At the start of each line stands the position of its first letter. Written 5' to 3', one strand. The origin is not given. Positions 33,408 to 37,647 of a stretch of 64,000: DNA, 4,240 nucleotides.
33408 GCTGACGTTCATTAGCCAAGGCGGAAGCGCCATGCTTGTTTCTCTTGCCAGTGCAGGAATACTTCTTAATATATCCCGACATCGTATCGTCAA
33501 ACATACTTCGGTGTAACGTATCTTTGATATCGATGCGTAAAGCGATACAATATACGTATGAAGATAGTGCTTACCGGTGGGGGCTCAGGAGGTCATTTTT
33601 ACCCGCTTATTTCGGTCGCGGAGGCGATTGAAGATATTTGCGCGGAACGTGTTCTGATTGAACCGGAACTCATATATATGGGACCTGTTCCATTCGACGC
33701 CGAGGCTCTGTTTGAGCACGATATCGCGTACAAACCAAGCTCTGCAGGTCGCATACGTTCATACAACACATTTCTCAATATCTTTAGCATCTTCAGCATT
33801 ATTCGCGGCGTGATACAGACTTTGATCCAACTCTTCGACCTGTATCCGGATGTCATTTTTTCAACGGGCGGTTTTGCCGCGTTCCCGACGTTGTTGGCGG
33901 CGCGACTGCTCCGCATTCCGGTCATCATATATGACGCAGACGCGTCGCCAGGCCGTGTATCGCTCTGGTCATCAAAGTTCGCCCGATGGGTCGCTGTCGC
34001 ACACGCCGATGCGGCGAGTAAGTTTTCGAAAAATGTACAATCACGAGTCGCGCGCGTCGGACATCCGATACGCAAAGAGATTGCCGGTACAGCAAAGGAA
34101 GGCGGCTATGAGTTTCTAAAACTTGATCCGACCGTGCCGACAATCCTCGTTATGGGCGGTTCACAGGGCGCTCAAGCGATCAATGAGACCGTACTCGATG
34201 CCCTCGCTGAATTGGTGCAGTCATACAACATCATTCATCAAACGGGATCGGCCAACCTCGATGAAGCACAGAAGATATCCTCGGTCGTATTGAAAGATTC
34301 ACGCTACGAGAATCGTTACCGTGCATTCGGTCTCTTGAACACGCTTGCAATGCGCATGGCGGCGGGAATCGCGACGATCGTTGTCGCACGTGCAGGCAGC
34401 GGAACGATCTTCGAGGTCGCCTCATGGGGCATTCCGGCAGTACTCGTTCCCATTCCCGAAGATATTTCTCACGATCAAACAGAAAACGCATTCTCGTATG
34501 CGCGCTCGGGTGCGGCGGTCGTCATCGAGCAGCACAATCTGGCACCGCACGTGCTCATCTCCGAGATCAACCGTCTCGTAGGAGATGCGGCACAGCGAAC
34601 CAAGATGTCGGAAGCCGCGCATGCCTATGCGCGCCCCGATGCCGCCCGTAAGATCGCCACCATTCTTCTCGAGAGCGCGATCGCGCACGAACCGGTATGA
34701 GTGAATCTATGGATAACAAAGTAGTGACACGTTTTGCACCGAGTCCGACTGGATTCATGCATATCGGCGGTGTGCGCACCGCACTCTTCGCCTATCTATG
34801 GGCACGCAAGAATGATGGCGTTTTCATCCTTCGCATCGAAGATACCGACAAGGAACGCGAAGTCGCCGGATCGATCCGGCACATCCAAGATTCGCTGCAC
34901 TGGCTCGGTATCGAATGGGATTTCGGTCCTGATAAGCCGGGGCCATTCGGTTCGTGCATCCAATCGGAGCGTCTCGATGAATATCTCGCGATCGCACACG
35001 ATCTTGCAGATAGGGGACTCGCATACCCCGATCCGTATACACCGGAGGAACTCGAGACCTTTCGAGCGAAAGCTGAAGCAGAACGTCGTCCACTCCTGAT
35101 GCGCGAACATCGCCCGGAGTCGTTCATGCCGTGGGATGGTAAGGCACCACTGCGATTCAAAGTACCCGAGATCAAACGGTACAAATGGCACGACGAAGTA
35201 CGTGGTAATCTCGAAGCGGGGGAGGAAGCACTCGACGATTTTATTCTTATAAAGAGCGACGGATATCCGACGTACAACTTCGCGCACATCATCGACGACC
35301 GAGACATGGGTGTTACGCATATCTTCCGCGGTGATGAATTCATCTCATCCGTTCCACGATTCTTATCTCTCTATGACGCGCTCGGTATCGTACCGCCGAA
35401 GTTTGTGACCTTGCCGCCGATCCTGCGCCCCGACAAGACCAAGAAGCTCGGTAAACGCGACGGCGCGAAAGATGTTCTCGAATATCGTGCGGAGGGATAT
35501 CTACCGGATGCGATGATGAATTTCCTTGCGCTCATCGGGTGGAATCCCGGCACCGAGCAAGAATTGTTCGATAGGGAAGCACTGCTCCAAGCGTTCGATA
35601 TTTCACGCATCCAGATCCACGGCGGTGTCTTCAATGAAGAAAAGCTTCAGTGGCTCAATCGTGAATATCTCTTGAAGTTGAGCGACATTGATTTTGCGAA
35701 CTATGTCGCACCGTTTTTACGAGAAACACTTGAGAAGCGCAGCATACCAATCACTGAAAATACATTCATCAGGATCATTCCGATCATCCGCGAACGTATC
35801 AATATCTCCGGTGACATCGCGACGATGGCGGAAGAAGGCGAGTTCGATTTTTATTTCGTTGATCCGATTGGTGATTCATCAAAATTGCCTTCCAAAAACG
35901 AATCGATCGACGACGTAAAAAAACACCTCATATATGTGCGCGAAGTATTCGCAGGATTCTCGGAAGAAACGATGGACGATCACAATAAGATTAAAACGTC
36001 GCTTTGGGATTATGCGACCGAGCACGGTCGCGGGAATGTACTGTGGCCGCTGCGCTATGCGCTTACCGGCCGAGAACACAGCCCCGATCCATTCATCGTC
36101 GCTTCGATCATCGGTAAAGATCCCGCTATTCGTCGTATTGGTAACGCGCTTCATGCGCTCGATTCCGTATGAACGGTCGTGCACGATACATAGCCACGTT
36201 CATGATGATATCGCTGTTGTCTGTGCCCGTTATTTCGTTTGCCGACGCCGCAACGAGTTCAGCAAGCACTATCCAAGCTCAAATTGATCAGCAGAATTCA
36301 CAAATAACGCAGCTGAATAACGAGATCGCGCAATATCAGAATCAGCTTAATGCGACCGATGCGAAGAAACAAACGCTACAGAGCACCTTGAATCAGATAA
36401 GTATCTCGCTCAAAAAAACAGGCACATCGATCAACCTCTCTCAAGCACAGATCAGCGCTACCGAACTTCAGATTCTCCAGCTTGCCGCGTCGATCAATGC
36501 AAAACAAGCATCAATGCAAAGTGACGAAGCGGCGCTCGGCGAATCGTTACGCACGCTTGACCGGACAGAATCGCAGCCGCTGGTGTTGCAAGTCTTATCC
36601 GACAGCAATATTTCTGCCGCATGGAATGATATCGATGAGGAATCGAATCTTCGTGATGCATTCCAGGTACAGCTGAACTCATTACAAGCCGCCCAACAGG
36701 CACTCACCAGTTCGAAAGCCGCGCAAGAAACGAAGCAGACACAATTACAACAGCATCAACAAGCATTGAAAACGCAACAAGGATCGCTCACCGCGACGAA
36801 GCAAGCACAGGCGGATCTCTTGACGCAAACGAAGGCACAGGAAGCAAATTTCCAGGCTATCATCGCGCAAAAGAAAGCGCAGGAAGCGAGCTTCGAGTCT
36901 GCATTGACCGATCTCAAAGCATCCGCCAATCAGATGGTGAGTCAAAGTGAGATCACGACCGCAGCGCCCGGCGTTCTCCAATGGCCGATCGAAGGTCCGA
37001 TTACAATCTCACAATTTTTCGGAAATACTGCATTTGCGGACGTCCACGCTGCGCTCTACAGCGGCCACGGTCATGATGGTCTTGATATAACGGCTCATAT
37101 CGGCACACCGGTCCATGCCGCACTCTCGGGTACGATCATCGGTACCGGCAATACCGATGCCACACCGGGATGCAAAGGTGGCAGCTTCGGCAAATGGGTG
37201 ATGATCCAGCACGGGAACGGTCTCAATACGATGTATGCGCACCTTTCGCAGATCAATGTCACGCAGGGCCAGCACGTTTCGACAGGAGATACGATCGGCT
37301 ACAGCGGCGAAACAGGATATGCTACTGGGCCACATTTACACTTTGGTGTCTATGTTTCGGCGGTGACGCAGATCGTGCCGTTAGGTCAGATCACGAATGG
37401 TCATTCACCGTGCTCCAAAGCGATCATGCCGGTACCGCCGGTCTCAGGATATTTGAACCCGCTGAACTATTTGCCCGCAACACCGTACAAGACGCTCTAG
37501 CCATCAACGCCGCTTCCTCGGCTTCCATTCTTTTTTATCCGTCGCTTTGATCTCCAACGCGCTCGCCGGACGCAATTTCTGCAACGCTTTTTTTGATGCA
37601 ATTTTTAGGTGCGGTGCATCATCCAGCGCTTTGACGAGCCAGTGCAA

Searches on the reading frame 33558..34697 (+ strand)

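Call 40: search_protein_families(library=pfam, proteins=[window:33558-34697:+], max_evalue=0.0001)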
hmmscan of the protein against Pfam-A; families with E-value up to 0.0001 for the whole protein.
window:33558-34697:+ (380 aa): 3 families
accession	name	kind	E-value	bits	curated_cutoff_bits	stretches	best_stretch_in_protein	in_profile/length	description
PF04101.22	Glyco_tran_28_C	-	6.5e-32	111.3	22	1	195-364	1-164/166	Glycosyltransferase family 28 C-terminal domain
PF03033.26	Glyco_transf_28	-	3.9e-19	69.5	26.2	1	3-146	1-138/139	Glycosyltransferase family 28 N-terminal domain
PF06722.18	EryCIII-like_C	-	3.9e-05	24.1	31.7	1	272-361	48-134/145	Erythromycin biosynthesis protein CIII-like, C-terminal domain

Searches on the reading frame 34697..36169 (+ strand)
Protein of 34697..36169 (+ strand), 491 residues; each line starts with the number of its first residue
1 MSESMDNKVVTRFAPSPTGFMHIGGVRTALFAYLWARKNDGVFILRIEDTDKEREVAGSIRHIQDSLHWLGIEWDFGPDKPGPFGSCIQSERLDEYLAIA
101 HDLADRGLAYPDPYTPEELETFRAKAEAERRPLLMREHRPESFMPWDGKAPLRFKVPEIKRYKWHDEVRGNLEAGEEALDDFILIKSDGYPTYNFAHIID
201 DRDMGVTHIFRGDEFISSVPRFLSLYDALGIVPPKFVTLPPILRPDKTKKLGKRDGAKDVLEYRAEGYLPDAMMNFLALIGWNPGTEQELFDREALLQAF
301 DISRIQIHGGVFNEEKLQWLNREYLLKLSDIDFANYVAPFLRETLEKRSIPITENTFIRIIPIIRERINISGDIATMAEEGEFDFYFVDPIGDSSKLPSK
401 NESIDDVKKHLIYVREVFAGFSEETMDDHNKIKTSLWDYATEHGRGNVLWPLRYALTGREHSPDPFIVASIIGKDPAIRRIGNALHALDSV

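Call 40: search_protein_families(library=pfam, proteins=[window:34697-36169:+], max_evalue=0.0001)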
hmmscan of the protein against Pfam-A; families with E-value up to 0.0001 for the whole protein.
window:34697-36169:+ (491 aa): 2 families
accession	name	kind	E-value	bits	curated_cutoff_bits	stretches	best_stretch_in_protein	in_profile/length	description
PF00749.27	tRNA-synt_1c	-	4.2e-85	285.9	23.4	1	8-319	1-314/314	tRNA synthetases class I (E and Q), catalytic domain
PF19269.4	Anticodon_2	-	4.3e-15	56.8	23.6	1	334-485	3-141/141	Anticodon binding domain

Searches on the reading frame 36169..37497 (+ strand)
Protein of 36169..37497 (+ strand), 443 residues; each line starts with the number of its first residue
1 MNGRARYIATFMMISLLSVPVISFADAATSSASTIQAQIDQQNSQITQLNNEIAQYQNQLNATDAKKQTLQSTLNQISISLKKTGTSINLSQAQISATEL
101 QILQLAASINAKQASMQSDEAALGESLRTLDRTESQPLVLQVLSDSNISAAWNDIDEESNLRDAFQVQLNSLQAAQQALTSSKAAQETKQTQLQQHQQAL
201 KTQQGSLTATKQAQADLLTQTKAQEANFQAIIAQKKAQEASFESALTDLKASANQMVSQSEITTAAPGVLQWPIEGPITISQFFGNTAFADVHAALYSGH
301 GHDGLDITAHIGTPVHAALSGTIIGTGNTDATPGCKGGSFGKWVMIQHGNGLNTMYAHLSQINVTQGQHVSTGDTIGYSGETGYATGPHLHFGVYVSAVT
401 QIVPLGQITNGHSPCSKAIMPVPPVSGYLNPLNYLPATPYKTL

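Call 40: search_protein_families(library=pfam, proteins=[window:36169-37497:+], max_evalue=0.0001)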
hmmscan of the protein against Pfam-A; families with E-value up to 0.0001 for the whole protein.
window:36169-37497:+ (443 aa): 1 family
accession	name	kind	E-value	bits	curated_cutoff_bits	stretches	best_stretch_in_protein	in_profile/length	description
PF01551.29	Peptidase_M23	-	1.6e-28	99.2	28.7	1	301-397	2-90/96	Peptidase family M23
